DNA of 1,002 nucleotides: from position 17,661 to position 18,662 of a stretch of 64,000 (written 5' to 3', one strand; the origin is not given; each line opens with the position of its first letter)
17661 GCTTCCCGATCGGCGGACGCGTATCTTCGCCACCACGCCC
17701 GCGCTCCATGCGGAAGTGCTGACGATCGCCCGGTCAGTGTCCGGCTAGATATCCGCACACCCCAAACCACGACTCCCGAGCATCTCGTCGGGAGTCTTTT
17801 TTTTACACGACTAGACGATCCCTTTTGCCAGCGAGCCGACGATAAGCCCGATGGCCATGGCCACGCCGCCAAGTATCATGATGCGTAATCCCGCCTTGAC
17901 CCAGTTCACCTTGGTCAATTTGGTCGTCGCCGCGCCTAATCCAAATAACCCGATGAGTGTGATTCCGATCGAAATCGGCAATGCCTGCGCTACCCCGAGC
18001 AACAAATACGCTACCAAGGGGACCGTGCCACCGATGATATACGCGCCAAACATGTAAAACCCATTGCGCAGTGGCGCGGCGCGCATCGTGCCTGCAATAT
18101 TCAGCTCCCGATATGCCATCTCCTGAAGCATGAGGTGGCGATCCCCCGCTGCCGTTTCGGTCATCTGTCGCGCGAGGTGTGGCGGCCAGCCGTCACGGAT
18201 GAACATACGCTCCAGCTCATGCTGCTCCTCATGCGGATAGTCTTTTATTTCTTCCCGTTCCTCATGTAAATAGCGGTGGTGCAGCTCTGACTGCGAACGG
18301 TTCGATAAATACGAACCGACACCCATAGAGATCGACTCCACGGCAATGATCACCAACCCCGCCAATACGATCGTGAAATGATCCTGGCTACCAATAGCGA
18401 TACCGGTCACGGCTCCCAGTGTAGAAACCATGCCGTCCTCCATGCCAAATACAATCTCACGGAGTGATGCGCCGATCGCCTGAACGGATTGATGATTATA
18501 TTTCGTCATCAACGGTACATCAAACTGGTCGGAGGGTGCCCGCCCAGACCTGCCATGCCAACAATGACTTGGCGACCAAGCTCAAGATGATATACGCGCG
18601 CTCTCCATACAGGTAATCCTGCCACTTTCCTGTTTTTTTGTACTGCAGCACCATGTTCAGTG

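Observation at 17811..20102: Heliorhodopsin co-oriented and near-contiguous with a VIT1/CCC1 Fe/Mn transporter and a membrane-anchored unknown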

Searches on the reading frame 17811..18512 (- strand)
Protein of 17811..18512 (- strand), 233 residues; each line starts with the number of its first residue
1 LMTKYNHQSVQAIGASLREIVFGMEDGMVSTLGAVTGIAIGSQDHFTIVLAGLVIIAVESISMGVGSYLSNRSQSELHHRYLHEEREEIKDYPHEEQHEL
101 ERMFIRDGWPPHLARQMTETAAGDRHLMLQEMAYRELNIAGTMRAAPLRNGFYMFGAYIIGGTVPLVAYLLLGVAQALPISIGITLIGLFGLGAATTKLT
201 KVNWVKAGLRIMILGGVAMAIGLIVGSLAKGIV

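Call 3: search_protein_families(library=pfam, proteins=[window:17811-18512:-], max_evalue=0.01)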
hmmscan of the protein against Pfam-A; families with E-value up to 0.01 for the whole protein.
window:17811-18512:- (233 aa): 2 families
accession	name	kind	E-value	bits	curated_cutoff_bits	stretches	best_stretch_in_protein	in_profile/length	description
PF01988.24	VIT1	-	1.4e-53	182.3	28.1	1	17-226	1-213/214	VIT family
PF16013.10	DUF4781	-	1.2e-05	24.8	27.9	1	15-91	80-155/310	Domain of unknown function (DUF4781)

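Call 39: find_homologous_proteins(query=window:17811-18509:-)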
Query window:17811-18509:- (232 aa): 834 proteins with E <= 0.001 among 2595 candidates; the best 120 are listed.
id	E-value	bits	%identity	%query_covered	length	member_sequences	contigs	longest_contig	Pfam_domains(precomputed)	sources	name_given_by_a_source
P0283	3.4e-127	441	100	89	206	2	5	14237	PF01988.25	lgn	-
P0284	1.3e-102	360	79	88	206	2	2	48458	PF01988.25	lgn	-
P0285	1.8e-93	330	67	99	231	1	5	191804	PF01988.25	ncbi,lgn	-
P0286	8.3e-89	315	66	97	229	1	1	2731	PF01988.25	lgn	-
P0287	5.0e-88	313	64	99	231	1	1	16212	PF01988.25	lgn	-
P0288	1.1e-87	312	61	98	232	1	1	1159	PF01988.25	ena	-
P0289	5.1e-85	303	60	98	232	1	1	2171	PF01988.25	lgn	-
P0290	6.8e-84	299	60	98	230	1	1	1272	PF01988.25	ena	-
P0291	2.0e-83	298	60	99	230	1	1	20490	PF01988.25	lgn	-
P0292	2.4e-83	297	59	98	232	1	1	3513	PF01988.25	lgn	-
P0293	1.3e-82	295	57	98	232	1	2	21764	PF01988.25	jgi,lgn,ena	jgi:VIT1/CCC1 family predicted Fe2+/Mn2+ transporter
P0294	1.8e-82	294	57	98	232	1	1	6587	PF01988.25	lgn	-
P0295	2.4e-82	294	58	100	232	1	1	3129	PF01988.25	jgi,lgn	-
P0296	4.0e-82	293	58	100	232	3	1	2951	PF01988.25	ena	-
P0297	4.1e-82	293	58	100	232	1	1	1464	PF01988.25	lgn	-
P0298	4.8e-82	293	59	98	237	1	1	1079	PF01988.25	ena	-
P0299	5.3e-82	293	58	100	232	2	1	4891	PF01988.25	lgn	-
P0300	5.5e-82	293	61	97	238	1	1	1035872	PF01988.25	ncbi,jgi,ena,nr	ncbi:VIT1/CCC1 transporter family protein [Patescibacteria group bacterium]|nr:VIT1/CCC1 transporter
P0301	8.2e-82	292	58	98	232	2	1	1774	PF01988.25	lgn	-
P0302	1.0e-81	292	59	99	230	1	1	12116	PF01988.25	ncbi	ncbi:VIT1/CCC1 transporter family protein [Patescibacteria group bacterium]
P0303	1.6e-81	291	61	98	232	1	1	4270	PF01988.25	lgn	-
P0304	2.2e-81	291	60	97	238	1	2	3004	PF01988.25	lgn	-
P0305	2.4e-81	291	59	97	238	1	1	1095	PF01988.25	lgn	-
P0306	3.1e-81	290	59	99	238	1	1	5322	PF01988.25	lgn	-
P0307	4.8e-81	290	57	100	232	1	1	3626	PF01988.25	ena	-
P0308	5.1e-81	290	57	100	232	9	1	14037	PF01988.25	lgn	-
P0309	6.4e-81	289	56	99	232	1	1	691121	PF01988.25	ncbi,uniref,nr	ncbi:VIT1/CCC1 transporter family protein [Gramella sp. KN1008]|uniref:VIT1/CCC1 transporter family 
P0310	7.1e-81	289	58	100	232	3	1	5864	PF01988.25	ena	-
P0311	7.5e-81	289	56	100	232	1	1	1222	PF01988.25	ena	-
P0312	7.6e-81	289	58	98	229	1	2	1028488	PF01988.25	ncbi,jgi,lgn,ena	ncbi:MAG: VIT1/CCC1 transporter family protein [Patescibacteria group bacterium]|jgi:predicted membr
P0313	9.6e-81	289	59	99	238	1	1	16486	PF01988.25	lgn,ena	-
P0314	1.3e-80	288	58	97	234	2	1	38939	PF01988.25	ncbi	-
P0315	1.5e-80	288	58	99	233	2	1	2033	PF01988.25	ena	-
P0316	1.5e-80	288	59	97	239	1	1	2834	PF01988.25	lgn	-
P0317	1.6e-80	288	57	98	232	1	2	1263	PF01988.25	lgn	-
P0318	3.4e-80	287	58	97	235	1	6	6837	PF01988.25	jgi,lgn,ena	-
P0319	3.5e-80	287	58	98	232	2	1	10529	PF01988.25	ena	-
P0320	7.2e-80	286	57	98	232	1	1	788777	PF01988.25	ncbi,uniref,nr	ncbi:VIT1/CCC1 transporter family protein [Gramella jeungdoensis]|uniref:VIT1/CCC1 transporter famil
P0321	7.3e-80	286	57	98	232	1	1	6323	PF01988.25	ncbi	-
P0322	1.0e-79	285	57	100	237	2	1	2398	PF01988.25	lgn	-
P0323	1.5e-79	285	57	98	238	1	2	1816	PF01988.25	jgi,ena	-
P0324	1.6e-79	285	56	100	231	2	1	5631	PF01988.25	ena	-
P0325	2.2e-79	284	58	99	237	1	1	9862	PF01988.25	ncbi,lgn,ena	-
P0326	2.4e-79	284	57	98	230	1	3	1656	PF01988.25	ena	-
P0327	2.4e-79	284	58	99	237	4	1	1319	PF01988.25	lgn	-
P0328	5.3e-79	283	58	97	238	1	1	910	PF01988.25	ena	-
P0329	9.0e-79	282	57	97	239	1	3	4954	PF01988.25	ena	-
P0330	1.0e-78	282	60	93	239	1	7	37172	PF01988.25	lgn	-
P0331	1.2e-78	282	57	99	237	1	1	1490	PF01988.25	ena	-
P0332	1.6e-78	282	60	97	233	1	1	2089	PF01988.25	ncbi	-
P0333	1.8e-78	281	56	98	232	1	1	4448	PF01988.25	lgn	-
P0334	2.0e-78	281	57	100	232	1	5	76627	PF01988.25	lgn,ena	-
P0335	2.5e-78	281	55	100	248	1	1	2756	PF01988.25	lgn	-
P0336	2.6e-78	281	57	98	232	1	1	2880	PF01988.25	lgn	-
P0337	3.8e-78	280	56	98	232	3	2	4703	PF01988.25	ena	-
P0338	4.2e-78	280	56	98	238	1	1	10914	PF01988.25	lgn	-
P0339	4.6e-78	280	57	98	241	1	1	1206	PF01988.25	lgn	-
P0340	5.4e-78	280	56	98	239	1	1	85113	PF01988.25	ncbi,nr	ncbi:MAG: VIT1/CCC1 transporter family protein [bacterium]|nr:VIT1/CCC1 transporter family protein [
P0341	6.9e-78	279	58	98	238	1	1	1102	PF01988.25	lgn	-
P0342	7.3e-78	279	56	98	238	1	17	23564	PF01988.25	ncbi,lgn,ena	-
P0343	9.5e-78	279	56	99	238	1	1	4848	PF01988.25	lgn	-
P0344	9.8e-78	279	59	91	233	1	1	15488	PF01988.25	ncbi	-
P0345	1.1e-77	279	55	100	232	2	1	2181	PF01988.25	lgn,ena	-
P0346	1.3e-77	279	57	98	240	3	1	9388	PF01988.25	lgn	-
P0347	3.0e-77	277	56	100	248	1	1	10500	PF01988.25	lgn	-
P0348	3.1e-77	277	58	97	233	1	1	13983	PF01988.25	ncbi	-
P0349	6.3e-77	276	57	98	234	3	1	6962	PF01988.25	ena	-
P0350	6.6e-77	276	59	92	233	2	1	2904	PF01988.25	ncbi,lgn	-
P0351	8.6e-77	276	56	99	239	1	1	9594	PF01988.25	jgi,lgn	-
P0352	9.2e-77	276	56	89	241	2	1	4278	PF01988.25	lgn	-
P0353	9.7e-77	276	54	97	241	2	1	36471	PF01988.25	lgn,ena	-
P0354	1.0e-76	276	56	98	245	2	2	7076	PF01988.25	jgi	-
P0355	1.0e-76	276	61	90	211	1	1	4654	PF01988.25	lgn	-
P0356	1.2e-76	275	58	88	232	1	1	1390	PF01988.25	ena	-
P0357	1.3e-76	275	56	99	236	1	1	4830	PF01988.25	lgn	-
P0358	1.3e-76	275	58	97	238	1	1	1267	PF01988.25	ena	-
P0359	1.6e-76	275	55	99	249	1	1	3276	PF01988.25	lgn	-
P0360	2.0e-76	275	57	97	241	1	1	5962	PF01988.25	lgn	-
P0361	2.4e-76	274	54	96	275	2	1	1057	PF01988.25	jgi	-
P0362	2.4e-76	274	58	91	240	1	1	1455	PF01988.25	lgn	-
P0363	2.7e-76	274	58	97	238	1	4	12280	PF01988.25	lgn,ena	-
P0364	2.8e-76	274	57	96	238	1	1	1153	PF01988.25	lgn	-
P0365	2.9e-76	274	54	99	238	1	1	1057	PF01988.25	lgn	-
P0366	4.1e-76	274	56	97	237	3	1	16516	PF01988.25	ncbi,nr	ncbi:hypothetical protein HON36_04845, partial [Candidatus Parcubacteria bacterium]|nr:hypothetical 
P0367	4.5e-76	274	56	98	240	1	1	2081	PF01988.25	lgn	-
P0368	8.1e-76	273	58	99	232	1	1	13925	PF01988.25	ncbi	-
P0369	8.6e-76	273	56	98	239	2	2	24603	PF01988.25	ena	-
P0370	1.1e-75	272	54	100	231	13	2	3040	PF01988.25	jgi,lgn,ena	-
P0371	1.4e-75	272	56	97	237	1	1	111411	PF01988.25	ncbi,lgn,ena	-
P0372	1.5e-75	272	55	100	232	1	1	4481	PF01988.25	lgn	-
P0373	1.5e-75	272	56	90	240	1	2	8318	PF01988.25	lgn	-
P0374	1.5e-75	272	54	97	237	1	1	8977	PF01988.25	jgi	jgi:predicted membrane protein (TIGR00267 family)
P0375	1.6e-75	272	57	92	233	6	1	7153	PF01988.25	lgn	-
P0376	1.6e-75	272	56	93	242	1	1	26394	PF01988.25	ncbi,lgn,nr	ncbi:VIT1/CCC1 transporter family protein [Candidatus Uhrbacteria bacterium]|nr:VIT1/CCC1 transporte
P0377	1.7e-75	272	55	99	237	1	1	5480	PF01988.25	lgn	-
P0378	2.0e-75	271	55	97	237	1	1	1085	PF01988.25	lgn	-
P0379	2.3e-75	271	55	97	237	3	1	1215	PF16013.11,PF01988.25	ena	-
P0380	2.5e-75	271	56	98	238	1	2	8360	PF01988.25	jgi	-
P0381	2.6e-75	271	55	97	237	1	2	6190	PF01988.25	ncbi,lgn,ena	-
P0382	2.7e-75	271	56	97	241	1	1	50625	PF01988.25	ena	-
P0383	2.9e-75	271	55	97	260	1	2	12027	PF01988.25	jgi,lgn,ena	-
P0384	3.1e-75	271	55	99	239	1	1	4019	PF01988.25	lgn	-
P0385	4.1e-75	270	54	99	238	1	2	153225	PF01988.25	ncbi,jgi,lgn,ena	ncbi:MAG: VIT1/CCC1 transporter family protein [Patescibacteria group bacterium]|jgi:VIT1/CCC1 famil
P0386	4.1e-75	270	55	98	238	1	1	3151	PF01988.25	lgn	-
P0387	4.6e-75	270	55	97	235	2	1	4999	PF16013.11,PF01988.25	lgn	-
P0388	4.8e-75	270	59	92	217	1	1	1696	PF01988.25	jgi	-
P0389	5.6e-75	270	56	98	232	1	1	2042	PF01988.25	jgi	jgi:vacuolar iron transporter family protein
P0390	6.3e-75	270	55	96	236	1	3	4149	PF01988.25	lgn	-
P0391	8.3e-75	269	55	91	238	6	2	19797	PF01988.25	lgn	-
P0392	9.7e-75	269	54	97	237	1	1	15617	PF01988.25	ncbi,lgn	-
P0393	1.1e-74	269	56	98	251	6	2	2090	PF01988.25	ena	-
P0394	1.2e-74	269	54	97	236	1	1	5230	PF01988.25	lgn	-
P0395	1.4e-74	269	55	97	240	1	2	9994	PF01988.25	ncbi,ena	-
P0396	1.5e-74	269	55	98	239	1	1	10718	PF01988.25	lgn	-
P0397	1.6e-74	269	58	95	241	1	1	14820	PF01988.25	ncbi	-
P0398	1.6e-74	269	58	97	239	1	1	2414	PF01988.25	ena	-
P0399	1.7e-74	268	56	85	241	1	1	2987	PF01988.25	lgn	-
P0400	1.8e-74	268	57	90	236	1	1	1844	PF01988.25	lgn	-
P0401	2.1e-74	268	56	97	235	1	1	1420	PF01988.25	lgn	-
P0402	2.4e-74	268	54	97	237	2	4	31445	PF01988.25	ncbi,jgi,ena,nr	ncbi:MAG: Conserved Archaeal membrane protein [Parcubacteria group bacterium GW2011_GWB1_36_5]|nr:MA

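Call 42: find_encoding_contigs(protein=P0285, flank=5000, max_places=2)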
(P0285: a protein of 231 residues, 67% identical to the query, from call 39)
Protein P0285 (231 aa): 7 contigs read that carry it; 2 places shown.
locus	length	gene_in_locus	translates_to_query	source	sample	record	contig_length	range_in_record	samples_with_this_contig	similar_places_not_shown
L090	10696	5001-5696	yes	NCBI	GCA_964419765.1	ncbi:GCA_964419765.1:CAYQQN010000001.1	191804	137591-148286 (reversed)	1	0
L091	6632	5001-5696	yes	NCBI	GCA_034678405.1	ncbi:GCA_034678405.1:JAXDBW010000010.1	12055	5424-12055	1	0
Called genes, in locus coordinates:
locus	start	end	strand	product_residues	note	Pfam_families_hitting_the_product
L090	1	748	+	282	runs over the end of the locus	PF21033:RMD1-3 (faint), PF07719:TPR_2 (faint), PF13181:TPR_8 (faint), PF13424:TPR_12 (faint), PF13428:TPR_14 (faint), PF13432:TPR_16 (faint), PF00515:TPR_1 (faint), PF14559:TPR_19, +1 more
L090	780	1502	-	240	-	-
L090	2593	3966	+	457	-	PF07732:Cu-oxidase_3, PF00394:Cu-oxidase (weak), PF07731:Cu-oxidase_2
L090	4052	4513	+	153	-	PF00258:Flavodoxin_1 (weak), PF12641:Flavodoxin_3 (weak), PF12724:Flavodoxin_5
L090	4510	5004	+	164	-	-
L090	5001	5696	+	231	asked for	PF01988:VIT1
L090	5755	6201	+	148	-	PF07963:N_methyl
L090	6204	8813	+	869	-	-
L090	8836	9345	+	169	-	PF07963:N_methyl (weak)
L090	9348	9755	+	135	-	-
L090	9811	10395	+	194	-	PF04542:Sigma70_r2, PF08281:Sigma70_r4_2, PF04545:Sigma70_r4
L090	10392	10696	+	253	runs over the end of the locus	-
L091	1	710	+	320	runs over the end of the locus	PF00589:Phage_integrase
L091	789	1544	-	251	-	-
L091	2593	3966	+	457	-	PF07732:Cu-oxidase_3, PF00394:Cu-oxidase (weak), PF07731:Cu-oxidase_2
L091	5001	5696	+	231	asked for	PF01988:VIT1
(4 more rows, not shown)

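Call 43: find_encoding_contigs(protein=P0284, flank=5000, max_places=2)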
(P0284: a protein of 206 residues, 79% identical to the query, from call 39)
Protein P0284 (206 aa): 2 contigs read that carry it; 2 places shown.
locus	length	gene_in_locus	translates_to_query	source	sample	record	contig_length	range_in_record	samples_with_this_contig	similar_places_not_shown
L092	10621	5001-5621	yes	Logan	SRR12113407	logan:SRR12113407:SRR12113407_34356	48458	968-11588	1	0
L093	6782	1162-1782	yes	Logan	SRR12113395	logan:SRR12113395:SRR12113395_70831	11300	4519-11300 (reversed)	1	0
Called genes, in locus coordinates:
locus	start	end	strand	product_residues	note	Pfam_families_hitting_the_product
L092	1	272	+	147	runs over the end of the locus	PF02823:ATP-synt_DE_N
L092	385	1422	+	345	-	PF02129:Peptidase_S15, PF01738:DLH, PF20434:BD-FAE, PF00561:Abhydrolase_1, PF12697:Abhydrolase_6, PF00326:Peptidase_S9, PF12146:Hydrolase_4 (weak), PF00756:Esterase (weak), +2 more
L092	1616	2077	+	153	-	-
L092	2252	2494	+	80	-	-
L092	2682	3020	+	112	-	-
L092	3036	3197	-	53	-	-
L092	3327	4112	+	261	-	-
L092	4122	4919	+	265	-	PF18761:Heliorhodopsin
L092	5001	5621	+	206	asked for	PF01988:VIT1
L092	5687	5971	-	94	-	-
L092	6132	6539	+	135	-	PF06262:Zincin_1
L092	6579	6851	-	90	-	-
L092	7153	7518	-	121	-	-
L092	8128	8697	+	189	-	-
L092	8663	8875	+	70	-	-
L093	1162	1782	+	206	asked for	PF01988:VIT1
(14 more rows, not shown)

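Call 44: find_encoding_contigs(protein=P0287, flank=5000, max_places=2)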
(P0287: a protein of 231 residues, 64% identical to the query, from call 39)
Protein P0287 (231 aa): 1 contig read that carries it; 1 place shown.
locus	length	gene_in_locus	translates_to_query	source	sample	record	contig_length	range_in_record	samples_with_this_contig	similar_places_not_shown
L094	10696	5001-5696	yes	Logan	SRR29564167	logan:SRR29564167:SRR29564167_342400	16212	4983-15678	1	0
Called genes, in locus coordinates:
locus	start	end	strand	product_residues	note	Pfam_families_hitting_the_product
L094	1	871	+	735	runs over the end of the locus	PF00403:HMA, PF00122:E1-E2_ATPase, PF00702:Hydrolase, PF08282:Hydrolase_3 (faint)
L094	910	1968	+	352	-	PF13386:DsbD_2, PF13473:Cupredoxin_1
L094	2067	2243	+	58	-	-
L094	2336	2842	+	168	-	PF01613:Flavin_Reduct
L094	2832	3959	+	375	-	-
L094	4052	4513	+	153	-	PF00258:Flavodoxin_1, PF12641:Flavodoxin_3 (weak), PF12724:Flavodoxin_5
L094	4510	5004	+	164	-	-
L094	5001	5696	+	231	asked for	PF01988:VIT1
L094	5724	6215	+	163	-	PF07963:N_methyl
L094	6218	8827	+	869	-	-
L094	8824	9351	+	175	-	PF07963:N_methyl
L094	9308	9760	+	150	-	-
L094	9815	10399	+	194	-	PF04542:Sigma70_r2, PF08281:Sigma70_r4_2, PF04545:Sigma70_r4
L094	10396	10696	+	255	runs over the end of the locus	-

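Call 64: search_solved_structures(query=window:17811-18509:-, show_alignments=1, max_evalue=0.01)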
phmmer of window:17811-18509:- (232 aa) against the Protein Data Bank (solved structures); distinct sequences matched with E-value up to 0.01: 1.
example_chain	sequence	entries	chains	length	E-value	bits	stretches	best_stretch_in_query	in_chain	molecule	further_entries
6iu3_A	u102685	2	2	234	2.1e-22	83.3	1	12-221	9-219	VIT1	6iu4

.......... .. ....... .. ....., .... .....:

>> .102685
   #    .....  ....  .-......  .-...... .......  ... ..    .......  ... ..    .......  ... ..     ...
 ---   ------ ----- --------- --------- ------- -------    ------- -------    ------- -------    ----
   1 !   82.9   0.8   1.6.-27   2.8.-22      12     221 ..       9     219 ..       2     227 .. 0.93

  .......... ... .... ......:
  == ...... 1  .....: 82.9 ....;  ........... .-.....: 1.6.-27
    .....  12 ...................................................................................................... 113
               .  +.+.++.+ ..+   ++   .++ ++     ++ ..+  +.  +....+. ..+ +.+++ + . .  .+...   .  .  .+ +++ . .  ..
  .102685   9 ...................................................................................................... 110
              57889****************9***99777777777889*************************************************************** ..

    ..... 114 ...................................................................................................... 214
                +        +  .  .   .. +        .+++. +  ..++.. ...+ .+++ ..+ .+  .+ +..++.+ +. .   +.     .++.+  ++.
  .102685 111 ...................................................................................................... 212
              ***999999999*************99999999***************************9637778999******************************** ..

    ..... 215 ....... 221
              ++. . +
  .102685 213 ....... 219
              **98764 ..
